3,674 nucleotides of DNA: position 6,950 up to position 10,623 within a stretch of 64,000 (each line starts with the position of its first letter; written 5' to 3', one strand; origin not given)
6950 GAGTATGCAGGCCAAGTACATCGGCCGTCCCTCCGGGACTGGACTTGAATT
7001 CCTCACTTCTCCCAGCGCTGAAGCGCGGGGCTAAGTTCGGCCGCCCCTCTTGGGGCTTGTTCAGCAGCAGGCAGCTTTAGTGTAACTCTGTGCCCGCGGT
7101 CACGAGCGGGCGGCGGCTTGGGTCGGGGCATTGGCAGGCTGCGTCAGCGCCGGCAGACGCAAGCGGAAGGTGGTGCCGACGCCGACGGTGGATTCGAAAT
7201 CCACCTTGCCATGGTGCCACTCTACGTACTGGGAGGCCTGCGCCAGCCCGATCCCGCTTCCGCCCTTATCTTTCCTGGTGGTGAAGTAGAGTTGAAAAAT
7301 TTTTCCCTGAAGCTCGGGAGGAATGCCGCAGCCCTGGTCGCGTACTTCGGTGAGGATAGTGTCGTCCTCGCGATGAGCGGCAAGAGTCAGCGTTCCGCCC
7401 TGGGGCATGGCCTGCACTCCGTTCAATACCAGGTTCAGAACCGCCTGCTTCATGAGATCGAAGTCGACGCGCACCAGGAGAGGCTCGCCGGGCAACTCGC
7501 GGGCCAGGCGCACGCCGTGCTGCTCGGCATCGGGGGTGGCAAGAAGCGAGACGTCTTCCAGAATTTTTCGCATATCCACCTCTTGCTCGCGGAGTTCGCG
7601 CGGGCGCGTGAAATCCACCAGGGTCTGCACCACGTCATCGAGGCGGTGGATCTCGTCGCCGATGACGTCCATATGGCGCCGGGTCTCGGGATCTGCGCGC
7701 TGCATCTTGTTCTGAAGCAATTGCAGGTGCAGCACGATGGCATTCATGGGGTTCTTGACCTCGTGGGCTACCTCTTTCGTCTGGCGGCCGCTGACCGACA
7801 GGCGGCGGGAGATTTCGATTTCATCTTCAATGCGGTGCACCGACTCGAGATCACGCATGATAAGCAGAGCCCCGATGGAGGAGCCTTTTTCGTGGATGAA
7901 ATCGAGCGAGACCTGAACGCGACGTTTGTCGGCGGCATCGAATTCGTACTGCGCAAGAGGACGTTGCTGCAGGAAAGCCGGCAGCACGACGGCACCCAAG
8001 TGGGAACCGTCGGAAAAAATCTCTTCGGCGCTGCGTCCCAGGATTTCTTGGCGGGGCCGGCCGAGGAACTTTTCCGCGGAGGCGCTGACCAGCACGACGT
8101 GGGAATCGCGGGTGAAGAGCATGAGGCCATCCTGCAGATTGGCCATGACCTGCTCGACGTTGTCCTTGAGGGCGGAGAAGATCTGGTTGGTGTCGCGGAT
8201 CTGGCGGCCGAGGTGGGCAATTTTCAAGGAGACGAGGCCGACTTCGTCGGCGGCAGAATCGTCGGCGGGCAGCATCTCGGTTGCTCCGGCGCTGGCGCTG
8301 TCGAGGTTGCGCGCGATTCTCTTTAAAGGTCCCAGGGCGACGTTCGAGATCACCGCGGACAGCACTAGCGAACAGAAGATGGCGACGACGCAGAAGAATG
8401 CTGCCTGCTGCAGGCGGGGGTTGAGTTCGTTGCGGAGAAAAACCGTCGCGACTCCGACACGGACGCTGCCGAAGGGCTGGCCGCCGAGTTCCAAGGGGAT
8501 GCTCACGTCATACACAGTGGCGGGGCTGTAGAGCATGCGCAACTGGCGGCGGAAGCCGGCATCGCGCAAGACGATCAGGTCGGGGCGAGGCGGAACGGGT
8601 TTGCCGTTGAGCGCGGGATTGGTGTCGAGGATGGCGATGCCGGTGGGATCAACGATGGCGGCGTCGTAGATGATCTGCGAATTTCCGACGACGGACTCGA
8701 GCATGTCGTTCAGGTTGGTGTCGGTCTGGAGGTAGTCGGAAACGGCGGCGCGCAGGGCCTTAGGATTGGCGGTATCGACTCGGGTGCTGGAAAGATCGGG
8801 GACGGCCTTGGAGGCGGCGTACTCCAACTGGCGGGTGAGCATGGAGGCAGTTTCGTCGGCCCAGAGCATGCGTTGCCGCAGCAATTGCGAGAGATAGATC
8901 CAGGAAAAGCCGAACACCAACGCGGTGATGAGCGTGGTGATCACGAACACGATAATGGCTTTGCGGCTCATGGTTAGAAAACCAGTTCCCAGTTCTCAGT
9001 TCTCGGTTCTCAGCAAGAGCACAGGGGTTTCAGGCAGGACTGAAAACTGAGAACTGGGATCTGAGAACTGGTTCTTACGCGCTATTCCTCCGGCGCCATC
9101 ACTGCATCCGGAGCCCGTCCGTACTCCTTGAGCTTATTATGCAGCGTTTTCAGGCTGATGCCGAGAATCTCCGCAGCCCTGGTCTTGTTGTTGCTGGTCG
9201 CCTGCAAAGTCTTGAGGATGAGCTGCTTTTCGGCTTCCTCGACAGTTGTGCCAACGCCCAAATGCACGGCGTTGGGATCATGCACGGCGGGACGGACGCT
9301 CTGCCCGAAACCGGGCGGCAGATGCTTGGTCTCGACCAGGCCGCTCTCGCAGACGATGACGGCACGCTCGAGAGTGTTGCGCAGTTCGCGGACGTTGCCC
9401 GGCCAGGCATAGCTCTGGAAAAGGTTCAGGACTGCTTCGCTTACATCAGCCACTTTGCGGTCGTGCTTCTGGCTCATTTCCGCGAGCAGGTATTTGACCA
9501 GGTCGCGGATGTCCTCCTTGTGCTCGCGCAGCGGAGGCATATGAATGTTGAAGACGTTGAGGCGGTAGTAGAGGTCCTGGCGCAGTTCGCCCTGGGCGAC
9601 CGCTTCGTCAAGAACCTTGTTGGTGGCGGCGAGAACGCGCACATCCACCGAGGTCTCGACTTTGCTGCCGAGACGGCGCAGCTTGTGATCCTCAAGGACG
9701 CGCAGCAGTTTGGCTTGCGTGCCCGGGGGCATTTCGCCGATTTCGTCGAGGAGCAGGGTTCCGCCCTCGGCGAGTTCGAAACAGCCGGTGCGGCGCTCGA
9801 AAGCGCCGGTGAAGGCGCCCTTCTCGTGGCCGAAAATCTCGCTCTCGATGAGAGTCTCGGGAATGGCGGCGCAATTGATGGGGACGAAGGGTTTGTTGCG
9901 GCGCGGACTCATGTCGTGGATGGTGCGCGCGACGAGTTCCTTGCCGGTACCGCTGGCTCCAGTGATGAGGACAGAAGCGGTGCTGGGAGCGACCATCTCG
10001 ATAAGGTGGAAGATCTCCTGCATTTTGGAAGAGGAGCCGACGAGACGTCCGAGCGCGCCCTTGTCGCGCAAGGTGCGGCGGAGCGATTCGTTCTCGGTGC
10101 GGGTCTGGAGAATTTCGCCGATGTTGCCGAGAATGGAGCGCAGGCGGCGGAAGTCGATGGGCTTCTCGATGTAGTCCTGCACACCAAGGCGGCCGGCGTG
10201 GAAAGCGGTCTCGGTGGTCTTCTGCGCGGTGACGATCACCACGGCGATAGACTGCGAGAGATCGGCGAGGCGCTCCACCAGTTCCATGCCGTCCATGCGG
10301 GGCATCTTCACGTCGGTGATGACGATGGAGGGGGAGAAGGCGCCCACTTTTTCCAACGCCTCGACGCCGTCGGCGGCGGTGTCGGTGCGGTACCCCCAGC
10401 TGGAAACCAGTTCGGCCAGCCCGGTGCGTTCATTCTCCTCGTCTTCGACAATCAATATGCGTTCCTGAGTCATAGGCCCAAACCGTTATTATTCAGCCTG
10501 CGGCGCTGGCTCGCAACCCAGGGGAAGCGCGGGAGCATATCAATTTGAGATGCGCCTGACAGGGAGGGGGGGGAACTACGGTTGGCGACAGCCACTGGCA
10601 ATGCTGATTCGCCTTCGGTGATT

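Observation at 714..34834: Family of intergenic 7-nt tandem-repeat arrays, often paired as inverted arrays forming ~30-bp hairpins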

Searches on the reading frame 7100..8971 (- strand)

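Call 11: search_protein_families(library=pfam, proteins=[window:7100-8971:-])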
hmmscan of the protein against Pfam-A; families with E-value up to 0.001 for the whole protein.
window:7100-8971:- (623 aa): 5 families
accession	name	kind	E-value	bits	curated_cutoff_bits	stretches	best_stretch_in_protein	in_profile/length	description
PF02518.31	HATPase_c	-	4.6e-23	82.2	26.4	1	505-608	4-109/111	Histidine kinase-, DNA gyrase B-, and HSP90-like ATPase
PF00512.31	HisKA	-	2.2e-11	44.1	26.9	1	396-458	4-64/66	His Kinase A (phospho-acceptor) domain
PF13426.13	PAS_9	-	2.6e-05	24.9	27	1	281-375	2-101/103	PAS domain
PF08448.16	PAS_4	-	3.2e-05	24.6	23.1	1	278-336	3-62/110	PAS fold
PF00989.32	PAS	-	4.5e-05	23.9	22.6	1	272-361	3-82/113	PAS fold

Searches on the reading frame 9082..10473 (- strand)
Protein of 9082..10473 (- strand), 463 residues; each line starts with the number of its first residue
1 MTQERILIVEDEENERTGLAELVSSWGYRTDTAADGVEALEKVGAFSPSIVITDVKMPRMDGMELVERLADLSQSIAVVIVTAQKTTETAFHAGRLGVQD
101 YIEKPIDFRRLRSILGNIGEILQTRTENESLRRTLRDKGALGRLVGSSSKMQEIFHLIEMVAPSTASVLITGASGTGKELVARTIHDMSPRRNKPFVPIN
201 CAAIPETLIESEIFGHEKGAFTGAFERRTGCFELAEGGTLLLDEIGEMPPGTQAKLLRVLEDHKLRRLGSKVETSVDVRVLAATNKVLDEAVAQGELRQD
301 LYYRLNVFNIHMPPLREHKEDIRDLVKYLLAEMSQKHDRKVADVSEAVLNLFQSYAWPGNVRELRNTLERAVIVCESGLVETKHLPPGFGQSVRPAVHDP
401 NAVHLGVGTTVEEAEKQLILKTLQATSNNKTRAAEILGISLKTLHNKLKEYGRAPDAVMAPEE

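Call 11: search_protein_families(library=pfam, proteins=[window:9082-10473:-])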
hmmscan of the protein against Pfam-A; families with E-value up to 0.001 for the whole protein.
window:9082-10473:- (463 aa): 11 families
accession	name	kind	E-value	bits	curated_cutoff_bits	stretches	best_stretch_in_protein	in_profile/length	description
PF00158.32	Sigma54_activat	-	1.8e-70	236.5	20.2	1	144-311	1-168/168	Sigma-54 interaction domain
PF00072.30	Response_reg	-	3.4e-27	95.3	30.2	1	6-114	1-109/111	Response regulator receiver domain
PF25601.1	AAA_lid_14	-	2.8e-24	85.2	27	1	316-393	1-78/87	AAA+ ATPase lid domain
PF14532.12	Sigma54_activ_2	-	9.3e-24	84.7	25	1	145-315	1-138/138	Sigma-54 interaction domain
PF02954.25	HTH_8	-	2.1e-14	53.4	22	1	410-451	1-42/42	Bacterial regulatory protein, Fis family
PF07728.20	AAA_5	-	1e-08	35.7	22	1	168-289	2-127/139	AAA domain (dynein-related subfamily)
PF01078.27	Mg_chelatase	-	3.8e-05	23.6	20.3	0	223-286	93-158/207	Magnesium chelatase, subunit ChlI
PF13191.12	AAA_16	-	7.6e-05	23.7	32.6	1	143-220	1-85/167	AAA ATPase domain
PF07724.20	AAA_2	-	9.6e-05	22.9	27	1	165-275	3-115/166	AAA domain (Cdc48 subfamily)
PF00004.35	AAA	-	9.7e-05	23.3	21.2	1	168-291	1-117/131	ATPase family associated with various cellular activities (AAA)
PF07726.17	AAA_3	-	0.00044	20.6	27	1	168-288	2-114/131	ATPase family associated with various cellular activities (AAA)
